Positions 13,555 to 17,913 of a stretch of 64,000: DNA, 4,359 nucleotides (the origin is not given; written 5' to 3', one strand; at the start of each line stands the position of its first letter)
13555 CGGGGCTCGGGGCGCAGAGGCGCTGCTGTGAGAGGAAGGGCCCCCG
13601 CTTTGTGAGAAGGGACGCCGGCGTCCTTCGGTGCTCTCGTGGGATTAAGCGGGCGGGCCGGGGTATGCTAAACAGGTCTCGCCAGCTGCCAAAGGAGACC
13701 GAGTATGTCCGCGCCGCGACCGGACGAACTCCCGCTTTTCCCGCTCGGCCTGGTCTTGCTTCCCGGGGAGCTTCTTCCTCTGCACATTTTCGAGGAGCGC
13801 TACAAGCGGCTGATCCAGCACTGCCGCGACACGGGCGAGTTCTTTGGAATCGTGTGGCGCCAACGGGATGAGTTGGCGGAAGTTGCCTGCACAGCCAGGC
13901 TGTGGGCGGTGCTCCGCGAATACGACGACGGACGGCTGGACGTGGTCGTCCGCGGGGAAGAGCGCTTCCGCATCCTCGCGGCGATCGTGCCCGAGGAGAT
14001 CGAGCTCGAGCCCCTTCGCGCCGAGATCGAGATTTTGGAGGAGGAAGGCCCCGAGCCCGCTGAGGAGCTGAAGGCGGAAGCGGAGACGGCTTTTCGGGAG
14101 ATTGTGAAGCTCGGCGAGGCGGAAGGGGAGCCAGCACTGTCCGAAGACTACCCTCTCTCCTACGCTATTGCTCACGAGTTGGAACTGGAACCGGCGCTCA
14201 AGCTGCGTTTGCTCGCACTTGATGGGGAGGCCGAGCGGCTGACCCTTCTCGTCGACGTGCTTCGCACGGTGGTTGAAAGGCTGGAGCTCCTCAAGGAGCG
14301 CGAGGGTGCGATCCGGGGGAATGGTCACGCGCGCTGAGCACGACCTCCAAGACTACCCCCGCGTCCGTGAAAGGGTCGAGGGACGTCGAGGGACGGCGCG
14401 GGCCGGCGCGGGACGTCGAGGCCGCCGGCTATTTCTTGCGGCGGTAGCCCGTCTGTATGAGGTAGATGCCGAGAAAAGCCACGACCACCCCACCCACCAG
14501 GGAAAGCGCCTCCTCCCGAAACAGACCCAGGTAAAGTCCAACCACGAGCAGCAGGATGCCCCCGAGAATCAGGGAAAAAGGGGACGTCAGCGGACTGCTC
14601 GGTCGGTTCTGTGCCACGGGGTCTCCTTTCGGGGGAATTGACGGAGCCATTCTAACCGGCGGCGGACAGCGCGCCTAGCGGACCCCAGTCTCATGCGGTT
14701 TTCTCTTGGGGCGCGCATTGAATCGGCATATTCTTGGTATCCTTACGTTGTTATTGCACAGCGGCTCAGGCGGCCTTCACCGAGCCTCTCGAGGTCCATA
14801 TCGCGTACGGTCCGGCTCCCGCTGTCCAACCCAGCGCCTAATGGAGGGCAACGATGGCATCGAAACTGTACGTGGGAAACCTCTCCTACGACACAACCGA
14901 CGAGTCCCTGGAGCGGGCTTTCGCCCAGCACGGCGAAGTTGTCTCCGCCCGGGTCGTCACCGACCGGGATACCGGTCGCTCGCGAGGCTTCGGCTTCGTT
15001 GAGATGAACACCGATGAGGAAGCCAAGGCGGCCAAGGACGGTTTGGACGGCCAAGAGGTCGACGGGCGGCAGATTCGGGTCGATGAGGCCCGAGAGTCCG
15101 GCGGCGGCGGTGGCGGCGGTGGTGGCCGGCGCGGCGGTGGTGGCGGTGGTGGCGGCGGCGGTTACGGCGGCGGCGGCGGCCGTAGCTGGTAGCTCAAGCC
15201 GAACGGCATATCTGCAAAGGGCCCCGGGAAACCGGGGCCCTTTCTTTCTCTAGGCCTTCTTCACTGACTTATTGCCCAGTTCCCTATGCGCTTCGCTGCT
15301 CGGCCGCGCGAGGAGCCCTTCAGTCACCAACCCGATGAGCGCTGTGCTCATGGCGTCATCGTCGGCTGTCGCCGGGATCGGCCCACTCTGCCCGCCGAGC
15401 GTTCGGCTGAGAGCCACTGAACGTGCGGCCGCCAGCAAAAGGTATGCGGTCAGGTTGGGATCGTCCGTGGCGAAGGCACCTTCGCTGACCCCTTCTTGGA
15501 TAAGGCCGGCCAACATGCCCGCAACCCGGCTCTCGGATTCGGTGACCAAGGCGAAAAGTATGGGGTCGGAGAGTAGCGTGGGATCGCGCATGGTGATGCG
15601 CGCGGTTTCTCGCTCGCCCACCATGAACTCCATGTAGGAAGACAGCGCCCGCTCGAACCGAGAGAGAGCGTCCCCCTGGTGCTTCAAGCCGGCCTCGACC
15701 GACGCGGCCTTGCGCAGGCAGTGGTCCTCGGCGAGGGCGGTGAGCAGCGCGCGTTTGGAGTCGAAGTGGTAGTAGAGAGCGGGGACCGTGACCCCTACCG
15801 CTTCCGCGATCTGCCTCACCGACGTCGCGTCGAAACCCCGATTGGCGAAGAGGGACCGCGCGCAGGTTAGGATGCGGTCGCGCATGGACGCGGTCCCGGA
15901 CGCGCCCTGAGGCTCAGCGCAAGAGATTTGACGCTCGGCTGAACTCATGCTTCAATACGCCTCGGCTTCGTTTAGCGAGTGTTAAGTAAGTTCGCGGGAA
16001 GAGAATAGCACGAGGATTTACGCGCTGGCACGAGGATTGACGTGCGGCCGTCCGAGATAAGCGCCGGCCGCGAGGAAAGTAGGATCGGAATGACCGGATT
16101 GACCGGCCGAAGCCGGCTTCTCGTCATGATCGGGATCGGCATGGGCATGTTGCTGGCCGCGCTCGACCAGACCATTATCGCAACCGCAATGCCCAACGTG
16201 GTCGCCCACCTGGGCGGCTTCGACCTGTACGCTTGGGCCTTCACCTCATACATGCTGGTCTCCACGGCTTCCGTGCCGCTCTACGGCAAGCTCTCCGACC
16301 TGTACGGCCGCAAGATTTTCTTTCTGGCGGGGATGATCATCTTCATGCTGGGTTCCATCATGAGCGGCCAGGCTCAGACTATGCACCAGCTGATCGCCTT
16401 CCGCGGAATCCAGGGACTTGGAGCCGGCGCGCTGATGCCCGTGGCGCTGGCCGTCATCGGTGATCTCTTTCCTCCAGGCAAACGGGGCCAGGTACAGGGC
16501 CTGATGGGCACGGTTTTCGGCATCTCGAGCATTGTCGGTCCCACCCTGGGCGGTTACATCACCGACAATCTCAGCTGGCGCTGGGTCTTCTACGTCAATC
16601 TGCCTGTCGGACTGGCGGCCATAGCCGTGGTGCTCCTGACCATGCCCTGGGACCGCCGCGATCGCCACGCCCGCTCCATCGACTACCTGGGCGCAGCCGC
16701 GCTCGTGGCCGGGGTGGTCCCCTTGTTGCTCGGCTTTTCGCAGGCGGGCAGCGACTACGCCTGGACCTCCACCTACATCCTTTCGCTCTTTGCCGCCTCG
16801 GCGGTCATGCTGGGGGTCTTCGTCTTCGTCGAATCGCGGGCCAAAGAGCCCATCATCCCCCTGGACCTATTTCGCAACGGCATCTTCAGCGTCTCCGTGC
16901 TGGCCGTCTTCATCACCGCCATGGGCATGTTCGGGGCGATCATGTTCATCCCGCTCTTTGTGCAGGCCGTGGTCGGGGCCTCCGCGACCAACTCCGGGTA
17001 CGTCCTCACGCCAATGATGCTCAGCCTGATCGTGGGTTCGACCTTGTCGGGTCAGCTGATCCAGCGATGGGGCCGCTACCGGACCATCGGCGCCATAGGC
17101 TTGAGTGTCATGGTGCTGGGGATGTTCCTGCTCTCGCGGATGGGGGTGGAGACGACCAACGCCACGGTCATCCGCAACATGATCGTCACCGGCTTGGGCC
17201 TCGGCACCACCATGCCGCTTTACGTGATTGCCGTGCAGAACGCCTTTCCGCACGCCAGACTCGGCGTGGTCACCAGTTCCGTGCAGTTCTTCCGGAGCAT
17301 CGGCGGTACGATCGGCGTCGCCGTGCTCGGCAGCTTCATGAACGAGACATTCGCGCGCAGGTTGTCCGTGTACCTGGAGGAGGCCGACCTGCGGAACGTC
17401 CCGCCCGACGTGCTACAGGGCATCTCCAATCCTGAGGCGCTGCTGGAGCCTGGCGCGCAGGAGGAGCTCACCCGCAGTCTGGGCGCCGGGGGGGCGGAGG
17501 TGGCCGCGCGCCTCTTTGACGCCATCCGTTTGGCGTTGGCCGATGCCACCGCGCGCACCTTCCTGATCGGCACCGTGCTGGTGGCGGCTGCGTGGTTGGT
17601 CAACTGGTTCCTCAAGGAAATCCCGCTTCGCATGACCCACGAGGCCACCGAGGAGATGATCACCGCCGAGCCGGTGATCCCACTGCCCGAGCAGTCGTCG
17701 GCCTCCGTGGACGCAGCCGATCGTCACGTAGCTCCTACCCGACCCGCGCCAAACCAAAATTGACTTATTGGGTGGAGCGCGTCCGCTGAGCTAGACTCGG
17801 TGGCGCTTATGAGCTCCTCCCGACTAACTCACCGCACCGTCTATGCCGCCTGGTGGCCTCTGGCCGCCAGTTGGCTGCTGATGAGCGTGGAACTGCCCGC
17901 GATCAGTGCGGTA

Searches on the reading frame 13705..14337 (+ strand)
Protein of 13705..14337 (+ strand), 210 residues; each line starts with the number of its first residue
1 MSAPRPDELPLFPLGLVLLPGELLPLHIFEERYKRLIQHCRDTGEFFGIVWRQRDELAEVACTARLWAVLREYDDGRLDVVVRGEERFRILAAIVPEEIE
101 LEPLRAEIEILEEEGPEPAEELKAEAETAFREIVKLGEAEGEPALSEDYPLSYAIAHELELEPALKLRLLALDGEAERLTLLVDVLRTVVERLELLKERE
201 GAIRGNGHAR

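Call 46: search_protein_families(library=pfam, proteins=[window:13705-14337:+], max_evalue=0.001)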
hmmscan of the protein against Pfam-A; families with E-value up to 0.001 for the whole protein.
window:13705-14337:+ (210 aa): 1 family
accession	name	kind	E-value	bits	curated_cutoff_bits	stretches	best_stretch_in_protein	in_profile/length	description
PF02190.22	LON_substr_bdg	-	1.8e-22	80.7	28.7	1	8-186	1-198/200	ATP-dependent protease La (LON) substrate-binding domain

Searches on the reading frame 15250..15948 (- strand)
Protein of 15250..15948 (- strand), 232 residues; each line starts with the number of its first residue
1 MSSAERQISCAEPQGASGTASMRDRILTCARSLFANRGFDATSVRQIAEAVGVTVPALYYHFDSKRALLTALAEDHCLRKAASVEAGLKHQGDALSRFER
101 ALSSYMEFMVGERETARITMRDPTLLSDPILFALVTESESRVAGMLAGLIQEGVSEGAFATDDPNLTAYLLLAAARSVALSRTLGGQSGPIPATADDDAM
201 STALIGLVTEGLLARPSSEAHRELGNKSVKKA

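Call 46: search_protein_families(library=pfam, proteins=[window:15250-15948:-], max_evalue=0.001)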
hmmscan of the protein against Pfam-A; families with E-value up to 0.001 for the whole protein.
window:15250-15948:- (232 aa): 4 families
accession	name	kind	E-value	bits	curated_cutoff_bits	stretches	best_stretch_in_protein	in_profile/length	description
PF00440.29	TetR_N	-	4e-18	65.4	24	1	26-72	1-47/47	Bacterial regulatory proteins, tetR family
PF17932.6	TetR_C_24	-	1.7e-09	38.4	26.4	1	92-179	2-88/114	Tetracyclin repressor-like, C-terminal domain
PF17935.6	TetR_C_27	-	4.2e-05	24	26.1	1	140-175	46-81/106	Tetracyclin repressor-like, C-terminal domain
PF21351.2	TetR_C_41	-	8.5e-05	23.2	27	1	97-180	3-82/108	Tetracyclin repressor-like, C-terminal domain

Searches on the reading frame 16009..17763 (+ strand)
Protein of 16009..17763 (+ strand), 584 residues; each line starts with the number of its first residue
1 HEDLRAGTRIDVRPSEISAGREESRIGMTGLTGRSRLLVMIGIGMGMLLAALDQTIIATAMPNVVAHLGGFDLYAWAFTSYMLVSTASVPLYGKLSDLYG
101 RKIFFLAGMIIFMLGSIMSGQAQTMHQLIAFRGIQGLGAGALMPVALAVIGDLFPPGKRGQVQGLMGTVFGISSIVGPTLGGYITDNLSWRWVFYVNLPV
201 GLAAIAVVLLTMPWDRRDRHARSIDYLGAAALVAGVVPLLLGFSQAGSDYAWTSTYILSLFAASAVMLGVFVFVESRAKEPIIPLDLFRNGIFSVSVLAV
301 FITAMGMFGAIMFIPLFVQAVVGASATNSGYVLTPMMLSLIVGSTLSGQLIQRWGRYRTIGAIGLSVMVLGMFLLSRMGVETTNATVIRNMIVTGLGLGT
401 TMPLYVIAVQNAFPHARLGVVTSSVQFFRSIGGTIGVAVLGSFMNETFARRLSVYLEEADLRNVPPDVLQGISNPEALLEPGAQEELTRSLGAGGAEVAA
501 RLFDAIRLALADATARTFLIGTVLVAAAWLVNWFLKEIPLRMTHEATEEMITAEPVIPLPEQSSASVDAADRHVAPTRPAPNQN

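Call 46: search_protein_families(library=pfam, proteins=[window:16009-17763:+], max_evalue=0.001)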
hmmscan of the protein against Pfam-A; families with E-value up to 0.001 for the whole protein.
window:16009-17763:+ (584 aa): 3 families
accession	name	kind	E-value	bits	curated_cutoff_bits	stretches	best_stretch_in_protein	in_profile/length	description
PF07690.21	MFS_1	-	3.9e-54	184.3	33.4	1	45-436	3-346/347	Major Facilitator Superfamily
PF06609.19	TRI12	-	7.3e-19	68.1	23.2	1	57-459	63-480/599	Fungal trichothecene efflux pump (TRI12)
PF00083.30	Sugar_tr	-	2.3e-10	40.4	22.3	1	74-210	48-190/452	Sugar (and other) transporter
